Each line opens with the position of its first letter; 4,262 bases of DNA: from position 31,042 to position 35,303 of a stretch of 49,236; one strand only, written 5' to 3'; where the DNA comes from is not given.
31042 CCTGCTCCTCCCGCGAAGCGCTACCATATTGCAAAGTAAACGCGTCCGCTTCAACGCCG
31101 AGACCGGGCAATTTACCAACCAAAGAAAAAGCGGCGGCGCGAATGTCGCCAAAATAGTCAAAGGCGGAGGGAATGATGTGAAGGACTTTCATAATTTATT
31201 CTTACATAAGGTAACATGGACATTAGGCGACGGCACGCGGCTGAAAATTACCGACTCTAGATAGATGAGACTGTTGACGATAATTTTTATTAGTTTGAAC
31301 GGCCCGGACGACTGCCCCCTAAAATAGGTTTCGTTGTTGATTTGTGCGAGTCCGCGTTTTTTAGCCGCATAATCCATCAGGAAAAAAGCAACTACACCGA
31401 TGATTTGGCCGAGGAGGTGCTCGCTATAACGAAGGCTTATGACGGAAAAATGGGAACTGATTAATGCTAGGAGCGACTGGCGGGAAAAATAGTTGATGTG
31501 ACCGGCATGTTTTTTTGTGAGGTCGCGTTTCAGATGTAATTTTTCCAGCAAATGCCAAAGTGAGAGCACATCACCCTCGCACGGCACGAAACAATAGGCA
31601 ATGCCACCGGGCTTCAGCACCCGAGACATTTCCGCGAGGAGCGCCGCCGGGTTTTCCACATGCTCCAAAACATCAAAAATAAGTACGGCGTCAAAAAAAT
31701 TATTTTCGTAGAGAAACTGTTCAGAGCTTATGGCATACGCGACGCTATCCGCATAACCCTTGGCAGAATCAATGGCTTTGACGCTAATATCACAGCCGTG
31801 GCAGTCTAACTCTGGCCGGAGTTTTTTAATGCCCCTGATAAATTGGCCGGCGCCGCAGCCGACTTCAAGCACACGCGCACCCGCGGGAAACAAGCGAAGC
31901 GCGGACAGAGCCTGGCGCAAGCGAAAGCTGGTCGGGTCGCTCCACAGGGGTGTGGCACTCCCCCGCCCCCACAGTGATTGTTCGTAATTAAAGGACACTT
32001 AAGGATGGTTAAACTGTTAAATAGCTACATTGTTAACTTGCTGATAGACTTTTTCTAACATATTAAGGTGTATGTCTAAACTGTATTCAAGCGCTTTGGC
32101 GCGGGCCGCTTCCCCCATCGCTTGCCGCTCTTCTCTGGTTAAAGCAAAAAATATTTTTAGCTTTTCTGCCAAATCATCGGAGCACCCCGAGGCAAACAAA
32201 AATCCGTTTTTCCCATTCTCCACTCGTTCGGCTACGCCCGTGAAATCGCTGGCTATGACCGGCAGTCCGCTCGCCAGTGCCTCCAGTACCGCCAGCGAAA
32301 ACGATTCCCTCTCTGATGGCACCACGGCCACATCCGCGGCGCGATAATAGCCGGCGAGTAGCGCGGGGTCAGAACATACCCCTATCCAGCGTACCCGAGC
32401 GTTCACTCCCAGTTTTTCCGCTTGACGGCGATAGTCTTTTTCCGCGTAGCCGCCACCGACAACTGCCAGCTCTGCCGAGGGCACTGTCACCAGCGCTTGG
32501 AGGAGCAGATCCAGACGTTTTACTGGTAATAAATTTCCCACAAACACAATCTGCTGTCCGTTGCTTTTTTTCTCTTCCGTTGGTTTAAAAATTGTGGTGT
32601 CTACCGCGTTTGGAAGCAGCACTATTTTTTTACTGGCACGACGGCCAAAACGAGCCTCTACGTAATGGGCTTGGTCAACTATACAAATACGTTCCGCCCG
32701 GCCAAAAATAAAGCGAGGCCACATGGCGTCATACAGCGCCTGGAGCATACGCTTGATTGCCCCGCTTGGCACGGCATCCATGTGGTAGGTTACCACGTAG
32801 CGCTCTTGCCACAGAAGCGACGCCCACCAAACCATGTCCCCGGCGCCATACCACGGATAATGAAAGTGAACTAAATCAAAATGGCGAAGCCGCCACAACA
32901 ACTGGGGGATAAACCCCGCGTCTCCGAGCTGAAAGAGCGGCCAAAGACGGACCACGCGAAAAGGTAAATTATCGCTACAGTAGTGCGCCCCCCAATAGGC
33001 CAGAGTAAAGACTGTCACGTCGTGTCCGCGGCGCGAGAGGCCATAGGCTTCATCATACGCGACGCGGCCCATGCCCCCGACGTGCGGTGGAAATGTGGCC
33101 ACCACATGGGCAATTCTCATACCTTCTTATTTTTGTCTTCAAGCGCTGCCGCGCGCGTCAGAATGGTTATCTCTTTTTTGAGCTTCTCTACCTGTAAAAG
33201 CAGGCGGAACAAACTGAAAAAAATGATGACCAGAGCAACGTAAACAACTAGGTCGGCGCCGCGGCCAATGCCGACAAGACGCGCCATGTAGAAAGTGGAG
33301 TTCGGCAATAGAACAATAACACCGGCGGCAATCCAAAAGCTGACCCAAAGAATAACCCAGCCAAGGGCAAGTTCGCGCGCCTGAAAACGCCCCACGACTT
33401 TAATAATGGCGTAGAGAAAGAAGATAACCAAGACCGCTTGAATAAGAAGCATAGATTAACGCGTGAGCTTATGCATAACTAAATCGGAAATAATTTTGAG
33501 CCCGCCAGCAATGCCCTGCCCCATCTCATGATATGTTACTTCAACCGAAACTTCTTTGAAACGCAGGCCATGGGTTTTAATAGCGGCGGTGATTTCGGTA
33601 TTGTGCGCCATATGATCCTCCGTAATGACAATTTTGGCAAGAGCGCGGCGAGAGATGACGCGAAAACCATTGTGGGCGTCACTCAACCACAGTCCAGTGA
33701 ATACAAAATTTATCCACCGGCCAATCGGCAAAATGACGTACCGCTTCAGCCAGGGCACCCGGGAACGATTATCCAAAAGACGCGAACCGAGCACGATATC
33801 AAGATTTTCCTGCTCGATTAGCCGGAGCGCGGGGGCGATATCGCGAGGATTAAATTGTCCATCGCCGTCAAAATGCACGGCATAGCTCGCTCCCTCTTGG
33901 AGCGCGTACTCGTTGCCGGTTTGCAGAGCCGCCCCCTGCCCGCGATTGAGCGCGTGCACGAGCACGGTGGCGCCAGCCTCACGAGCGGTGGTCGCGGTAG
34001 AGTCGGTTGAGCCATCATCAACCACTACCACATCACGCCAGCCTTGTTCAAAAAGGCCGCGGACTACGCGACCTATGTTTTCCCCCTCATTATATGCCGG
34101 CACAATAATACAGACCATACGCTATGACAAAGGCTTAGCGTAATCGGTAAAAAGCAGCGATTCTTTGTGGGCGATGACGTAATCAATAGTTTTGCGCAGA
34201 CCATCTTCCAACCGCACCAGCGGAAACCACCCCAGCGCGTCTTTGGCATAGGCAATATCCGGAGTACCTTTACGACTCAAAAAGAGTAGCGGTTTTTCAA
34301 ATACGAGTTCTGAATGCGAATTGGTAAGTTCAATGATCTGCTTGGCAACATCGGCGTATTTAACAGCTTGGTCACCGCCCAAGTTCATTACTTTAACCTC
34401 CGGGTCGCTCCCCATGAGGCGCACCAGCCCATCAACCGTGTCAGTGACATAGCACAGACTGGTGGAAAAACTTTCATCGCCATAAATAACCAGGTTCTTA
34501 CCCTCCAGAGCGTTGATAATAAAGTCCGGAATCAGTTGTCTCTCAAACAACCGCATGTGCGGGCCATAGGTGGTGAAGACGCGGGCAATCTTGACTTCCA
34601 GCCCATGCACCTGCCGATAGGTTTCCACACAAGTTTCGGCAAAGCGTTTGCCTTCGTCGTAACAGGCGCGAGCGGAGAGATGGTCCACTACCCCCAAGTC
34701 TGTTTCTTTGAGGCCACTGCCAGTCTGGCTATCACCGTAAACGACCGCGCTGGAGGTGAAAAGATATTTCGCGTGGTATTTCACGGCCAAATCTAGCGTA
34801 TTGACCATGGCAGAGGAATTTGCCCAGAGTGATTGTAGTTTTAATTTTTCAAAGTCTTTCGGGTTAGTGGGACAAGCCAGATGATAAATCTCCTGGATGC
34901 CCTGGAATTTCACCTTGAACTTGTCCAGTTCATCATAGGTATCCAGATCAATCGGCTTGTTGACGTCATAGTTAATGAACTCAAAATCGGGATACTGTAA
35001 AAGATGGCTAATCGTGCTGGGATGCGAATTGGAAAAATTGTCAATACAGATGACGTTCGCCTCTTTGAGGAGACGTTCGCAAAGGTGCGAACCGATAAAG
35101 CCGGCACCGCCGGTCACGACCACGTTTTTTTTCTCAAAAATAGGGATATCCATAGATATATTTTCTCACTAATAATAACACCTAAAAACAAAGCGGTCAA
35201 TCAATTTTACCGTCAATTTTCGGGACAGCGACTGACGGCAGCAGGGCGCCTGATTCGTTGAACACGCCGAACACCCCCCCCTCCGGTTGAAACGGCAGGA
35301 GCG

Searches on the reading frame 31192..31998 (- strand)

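Call 72: search_protein_families(library=pfam, proteins=[window:31192-31998:-], max_evalue=0.00001)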
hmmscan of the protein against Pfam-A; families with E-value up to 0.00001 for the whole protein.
window:31192-31998:- (269 aa): 6 families
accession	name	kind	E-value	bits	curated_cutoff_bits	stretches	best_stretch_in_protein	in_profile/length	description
PF13489.12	Methyltransf_23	-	6e-22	78.6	27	1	33-179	15-153/164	Methyltransferase domain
PF08241.18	Methyltransf_11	-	7.2e-19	68.7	21.2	1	44-136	1-95/95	Methyltransferase domain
PF08242.18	Methyltransf_12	-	8e-17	62.2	30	1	44-133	1-97/98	Methyltransferase domain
PF13649.12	Methyltransf_25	-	2.9e-15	57.1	27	1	43-132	1-97/97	Methyltransferase domain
PF13847.12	Methyltransf_31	-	2.9e-14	53.4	27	1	40-140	4-113/145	Methyltransferase domain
PF07021.18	MetW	-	5.6e-08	33.1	21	1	34-133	8-107/193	Methionine biosynthesis protein MetW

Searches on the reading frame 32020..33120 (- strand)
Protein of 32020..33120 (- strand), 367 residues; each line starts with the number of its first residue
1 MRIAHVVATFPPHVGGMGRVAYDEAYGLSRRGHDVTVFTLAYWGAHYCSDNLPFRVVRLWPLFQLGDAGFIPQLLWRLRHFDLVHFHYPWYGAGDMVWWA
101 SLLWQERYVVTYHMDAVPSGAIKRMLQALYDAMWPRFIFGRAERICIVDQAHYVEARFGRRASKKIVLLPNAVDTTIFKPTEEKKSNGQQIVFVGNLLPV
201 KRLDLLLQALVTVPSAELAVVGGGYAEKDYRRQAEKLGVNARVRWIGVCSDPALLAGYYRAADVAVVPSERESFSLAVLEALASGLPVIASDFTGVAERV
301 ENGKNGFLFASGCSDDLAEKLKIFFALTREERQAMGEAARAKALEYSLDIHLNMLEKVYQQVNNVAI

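Call 72: search_protein_families(library=pfam, proteins=[window:32020-33120:-], max_evalue=0.00001)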
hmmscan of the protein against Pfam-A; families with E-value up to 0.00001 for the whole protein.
window:32020-33120:- (367 aa): 6 families
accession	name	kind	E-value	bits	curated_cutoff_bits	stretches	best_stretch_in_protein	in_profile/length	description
PF00534.26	Glycos_transf_1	-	2.2e-37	128.7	26.4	1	178-341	5-171/172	Glycosyl transferases group 1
PF13692.12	Glyco_trans_1_4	-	3.6e-31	108.7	27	1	189-322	2-137/142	Glycosyl transferases group 1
PF13439.12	Glyco_transf_4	-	2.4e-19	70.4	28.5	1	14-176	1-169/170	Glycosyltransferase Family 4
PF13579.12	Glyco_trans_4_4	-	7.4e-18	65.8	29.7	1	15-171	1-157/158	Glycosyl transferase 4-like domain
PF20706.3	GT4-conflict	-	2.8e-12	46.8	26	1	170-302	179-322/385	Family 4 Glycosyltransferase in conflict systems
PF13524.12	Glyco_trans_1_2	-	1.3e-08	35.3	25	1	206-345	5-131/144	Glycosyl transferase-like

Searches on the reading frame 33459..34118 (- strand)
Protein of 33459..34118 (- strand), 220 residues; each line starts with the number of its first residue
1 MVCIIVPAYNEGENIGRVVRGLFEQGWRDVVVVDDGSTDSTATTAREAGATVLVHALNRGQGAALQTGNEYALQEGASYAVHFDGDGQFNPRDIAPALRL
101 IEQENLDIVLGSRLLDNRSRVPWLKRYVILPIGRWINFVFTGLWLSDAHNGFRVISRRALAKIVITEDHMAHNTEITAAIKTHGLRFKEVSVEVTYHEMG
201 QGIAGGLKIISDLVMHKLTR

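Call 72: search_protein_families(library=pfam, proteins=[window:33459-34118:-], max_evalue=0.00001)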
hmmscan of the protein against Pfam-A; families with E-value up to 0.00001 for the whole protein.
window:33459-34118:- (220 aa): 1 family
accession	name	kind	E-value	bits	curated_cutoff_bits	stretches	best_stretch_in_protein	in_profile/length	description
PF00535.33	Glycos_transf_2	-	3.6e-26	92.5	23.3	1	3-163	1-167/168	Glycosyl transferase family 2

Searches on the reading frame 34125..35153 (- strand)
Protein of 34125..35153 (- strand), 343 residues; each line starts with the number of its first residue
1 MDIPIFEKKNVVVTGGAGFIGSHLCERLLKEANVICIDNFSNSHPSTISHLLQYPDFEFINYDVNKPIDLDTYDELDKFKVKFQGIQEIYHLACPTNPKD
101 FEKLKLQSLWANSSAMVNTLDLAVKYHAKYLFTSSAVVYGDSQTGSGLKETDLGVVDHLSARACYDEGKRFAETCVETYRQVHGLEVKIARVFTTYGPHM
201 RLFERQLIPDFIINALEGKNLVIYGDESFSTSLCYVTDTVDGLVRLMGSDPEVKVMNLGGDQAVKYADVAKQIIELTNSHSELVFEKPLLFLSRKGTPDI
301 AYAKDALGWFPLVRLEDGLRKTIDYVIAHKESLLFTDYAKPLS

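Call 72: search_protein_families(library=pfam, proteins=[window:34125-35153:-], max_evalue=0.00001)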
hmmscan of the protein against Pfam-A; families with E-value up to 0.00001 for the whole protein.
window:34125-35153:- (343 aa): 4 families
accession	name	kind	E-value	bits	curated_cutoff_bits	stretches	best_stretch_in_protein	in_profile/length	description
PF01370.27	Epimerase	-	1.2e-39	136.6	20.9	1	11-259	1-240/240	NAD dependent epimerase/dehydratase family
PF16363.11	GDP_Man_Dehyd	-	6.7e-31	108.4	27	1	13-322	2-332/332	GDP-mannose 4,6 dehydratase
PF01073.25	3Beta_HSD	-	2.3e-10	40.4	22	1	12-237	1-219/280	3-beta hydroxysteroid dehydrogenase/isomerase family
PF07993.18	NAD_binding_4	-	1.1e-08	35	20.1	0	84-193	87-205/258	Male sterility protein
